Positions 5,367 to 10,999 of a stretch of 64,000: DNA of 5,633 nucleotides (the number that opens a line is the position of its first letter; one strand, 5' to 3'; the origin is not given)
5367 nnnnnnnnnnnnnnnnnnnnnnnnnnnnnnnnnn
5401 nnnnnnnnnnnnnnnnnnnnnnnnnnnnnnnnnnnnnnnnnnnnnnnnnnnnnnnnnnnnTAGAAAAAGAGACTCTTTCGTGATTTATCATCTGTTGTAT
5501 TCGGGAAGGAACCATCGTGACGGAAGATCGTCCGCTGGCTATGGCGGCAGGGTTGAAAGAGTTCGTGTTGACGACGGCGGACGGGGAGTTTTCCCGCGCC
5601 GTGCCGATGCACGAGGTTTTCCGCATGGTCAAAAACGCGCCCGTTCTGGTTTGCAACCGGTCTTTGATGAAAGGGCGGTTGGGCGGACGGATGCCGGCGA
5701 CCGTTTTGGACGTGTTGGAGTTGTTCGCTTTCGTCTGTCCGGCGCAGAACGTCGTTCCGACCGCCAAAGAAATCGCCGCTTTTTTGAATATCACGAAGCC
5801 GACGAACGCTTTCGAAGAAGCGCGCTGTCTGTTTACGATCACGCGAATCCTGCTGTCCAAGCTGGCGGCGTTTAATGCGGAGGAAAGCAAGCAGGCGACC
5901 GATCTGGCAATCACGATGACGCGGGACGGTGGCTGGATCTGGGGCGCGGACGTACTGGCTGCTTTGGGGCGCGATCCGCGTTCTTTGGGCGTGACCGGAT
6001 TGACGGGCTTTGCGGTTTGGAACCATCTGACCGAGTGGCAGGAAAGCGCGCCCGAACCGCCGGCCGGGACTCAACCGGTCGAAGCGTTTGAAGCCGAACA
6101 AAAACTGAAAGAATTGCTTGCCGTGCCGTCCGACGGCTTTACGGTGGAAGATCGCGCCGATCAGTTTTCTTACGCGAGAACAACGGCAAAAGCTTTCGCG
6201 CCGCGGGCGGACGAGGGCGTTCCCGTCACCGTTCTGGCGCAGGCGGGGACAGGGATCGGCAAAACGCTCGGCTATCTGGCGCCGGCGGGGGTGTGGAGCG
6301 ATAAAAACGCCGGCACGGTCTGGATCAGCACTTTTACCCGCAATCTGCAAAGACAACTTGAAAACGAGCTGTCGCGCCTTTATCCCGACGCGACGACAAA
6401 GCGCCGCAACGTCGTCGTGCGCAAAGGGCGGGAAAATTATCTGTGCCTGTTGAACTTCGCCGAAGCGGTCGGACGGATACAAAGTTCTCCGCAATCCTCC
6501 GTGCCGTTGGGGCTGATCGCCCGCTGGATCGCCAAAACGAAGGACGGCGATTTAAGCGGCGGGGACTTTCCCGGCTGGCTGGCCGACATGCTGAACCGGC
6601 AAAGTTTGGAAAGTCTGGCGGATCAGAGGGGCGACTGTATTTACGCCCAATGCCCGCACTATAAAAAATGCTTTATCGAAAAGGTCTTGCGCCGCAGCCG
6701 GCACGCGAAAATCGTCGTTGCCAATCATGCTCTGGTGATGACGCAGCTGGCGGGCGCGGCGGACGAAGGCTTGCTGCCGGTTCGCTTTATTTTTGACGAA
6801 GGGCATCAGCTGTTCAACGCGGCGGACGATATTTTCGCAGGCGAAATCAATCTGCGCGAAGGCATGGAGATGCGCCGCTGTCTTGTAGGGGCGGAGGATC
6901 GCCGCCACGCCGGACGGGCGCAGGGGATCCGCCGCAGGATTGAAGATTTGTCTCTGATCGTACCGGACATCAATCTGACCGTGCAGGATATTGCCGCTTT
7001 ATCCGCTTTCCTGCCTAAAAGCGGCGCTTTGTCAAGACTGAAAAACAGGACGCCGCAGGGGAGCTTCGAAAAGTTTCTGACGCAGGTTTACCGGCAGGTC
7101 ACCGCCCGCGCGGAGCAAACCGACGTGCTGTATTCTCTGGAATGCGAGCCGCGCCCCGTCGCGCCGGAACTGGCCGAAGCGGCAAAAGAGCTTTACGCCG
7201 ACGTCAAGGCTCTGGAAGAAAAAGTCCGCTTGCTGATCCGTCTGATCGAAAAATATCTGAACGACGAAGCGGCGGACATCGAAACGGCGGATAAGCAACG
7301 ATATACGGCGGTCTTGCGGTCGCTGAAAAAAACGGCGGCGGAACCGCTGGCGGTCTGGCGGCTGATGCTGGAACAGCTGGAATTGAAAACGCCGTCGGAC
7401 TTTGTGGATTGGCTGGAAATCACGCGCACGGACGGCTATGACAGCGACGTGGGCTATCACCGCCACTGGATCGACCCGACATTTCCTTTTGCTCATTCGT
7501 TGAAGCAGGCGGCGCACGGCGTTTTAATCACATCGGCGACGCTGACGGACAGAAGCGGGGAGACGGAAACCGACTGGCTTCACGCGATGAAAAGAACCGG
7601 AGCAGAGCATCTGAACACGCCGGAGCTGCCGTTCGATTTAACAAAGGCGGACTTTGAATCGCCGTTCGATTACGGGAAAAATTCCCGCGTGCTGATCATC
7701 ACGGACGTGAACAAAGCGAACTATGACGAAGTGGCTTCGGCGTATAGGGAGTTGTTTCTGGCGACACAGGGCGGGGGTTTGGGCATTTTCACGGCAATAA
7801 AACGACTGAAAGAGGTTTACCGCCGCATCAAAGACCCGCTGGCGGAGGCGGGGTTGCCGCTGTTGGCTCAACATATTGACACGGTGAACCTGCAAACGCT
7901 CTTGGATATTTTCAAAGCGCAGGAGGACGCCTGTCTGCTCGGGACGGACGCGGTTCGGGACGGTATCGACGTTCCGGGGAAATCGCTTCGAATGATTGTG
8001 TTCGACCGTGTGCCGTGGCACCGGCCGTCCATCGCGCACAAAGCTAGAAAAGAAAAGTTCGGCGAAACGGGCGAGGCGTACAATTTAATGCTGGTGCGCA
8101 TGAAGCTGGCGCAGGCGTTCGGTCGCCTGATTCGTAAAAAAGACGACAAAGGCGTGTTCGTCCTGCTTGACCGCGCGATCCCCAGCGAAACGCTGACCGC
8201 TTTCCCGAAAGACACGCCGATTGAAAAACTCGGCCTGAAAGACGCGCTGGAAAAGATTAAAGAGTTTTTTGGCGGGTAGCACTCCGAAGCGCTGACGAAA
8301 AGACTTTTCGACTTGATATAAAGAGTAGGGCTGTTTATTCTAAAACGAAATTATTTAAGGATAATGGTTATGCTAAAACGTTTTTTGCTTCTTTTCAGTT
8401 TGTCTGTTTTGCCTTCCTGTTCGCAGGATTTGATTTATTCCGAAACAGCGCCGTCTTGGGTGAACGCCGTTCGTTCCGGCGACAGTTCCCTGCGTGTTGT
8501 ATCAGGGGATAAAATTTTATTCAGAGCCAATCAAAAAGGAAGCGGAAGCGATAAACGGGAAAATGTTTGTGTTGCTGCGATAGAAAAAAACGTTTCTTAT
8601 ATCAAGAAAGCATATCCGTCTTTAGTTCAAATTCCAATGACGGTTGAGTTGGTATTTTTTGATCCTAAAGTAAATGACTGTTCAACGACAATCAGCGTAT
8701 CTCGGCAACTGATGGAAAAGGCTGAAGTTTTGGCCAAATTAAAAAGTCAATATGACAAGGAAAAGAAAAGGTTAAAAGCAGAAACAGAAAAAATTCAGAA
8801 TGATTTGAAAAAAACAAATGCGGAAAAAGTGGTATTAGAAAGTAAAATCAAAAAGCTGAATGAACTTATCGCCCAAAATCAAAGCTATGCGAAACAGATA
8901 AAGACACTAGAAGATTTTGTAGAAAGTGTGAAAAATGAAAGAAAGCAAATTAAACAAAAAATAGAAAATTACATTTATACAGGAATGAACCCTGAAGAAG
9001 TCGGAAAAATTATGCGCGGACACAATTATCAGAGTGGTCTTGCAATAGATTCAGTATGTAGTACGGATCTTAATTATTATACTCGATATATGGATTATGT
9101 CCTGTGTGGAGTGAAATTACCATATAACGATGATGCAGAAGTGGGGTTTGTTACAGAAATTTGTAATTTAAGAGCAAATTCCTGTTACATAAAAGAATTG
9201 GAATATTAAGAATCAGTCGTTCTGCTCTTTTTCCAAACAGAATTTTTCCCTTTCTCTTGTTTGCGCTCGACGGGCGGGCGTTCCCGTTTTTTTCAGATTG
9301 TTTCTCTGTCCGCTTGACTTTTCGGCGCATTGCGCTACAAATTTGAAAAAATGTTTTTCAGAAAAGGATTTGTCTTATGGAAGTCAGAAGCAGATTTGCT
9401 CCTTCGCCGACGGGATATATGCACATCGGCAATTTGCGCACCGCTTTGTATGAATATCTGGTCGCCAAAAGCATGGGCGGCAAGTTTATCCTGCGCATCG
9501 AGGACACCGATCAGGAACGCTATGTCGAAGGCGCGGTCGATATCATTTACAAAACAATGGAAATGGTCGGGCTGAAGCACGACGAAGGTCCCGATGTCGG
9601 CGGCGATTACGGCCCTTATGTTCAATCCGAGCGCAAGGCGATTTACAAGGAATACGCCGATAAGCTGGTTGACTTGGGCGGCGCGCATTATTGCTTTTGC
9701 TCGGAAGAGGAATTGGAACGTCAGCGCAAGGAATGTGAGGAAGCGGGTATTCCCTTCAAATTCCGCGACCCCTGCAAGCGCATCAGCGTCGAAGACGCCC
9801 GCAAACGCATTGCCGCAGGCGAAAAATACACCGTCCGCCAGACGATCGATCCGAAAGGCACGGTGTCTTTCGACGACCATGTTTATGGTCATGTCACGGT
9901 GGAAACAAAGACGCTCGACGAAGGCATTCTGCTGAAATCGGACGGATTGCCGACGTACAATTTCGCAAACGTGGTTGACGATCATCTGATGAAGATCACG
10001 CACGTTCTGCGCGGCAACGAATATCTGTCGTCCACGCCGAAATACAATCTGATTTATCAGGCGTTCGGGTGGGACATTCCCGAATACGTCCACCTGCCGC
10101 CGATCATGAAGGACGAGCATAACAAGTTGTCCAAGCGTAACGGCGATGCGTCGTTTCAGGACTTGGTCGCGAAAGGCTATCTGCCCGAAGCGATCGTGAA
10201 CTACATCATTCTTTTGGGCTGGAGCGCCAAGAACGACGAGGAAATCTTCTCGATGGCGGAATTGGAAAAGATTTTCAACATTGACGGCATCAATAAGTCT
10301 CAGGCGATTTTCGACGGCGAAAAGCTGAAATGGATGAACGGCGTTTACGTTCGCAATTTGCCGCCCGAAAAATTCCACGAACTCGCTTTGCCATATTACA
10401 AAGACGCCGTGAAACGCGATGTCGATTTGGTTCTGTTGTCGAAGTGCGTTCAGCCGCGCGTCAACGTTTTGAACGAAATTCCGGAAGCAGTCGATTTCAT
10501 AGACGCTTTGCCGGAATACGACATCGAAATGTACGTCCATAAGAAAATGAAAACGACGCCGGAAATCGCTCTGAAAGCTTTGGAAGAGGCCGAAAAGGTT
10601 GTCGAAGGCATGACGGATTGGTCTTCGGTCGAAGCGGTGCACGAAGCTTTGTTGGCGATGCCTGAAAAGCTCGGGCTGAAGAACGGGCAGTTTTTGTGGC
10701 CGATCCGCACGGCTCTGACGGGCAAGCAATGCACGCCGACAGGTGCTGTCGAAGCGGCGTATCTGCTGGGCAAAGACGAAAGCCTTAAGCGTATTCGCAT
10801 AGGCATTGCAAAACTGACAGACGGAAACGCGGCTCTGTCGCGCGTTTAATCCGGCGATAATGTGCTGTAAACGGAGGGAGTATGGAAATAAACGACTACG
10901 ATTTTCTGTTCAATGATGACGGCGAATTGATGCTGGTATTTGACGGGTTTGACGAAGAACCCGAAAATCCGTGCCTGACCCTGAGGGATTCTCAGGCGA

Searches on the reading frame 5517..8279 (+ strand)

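Call 53: search_protein_families(library=pfam, proteins=[window:5517-8279:+], max_evalue=0.00001)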
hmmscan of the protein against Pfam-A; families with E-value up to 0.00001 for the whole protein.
window:5517-8279:+ (920 aa): 1 family
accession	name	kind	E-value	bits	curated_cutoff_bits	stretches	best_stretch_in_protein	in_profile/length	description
PF13307.12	Helicase_C_2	-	1.2e-23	84.5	25.3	1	746-891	4-157/170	Helicase C-terminal domain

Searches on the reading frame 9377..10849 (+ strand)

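Call 53: search_protein_families(library=pfam, proteins=[window:9377-10849:+], max_evalue=0.00001)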
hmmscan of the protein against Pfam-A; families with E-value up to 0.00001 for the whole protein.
window:9377-10849:+ (490 aa): 2 families
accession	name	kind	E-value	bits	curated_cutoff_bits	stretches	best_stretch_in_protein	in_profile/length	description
PF00749.27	tRNA-synt_1c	-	7.5e-100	334.3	23.4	1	2-319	1-314/314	tRNA synthetases class I (E and Q), catalytic domain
PF19269.4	Anticodon_2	-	4.5e-38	131.3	23.6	1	332-477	1-141/141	Anticodon binding domain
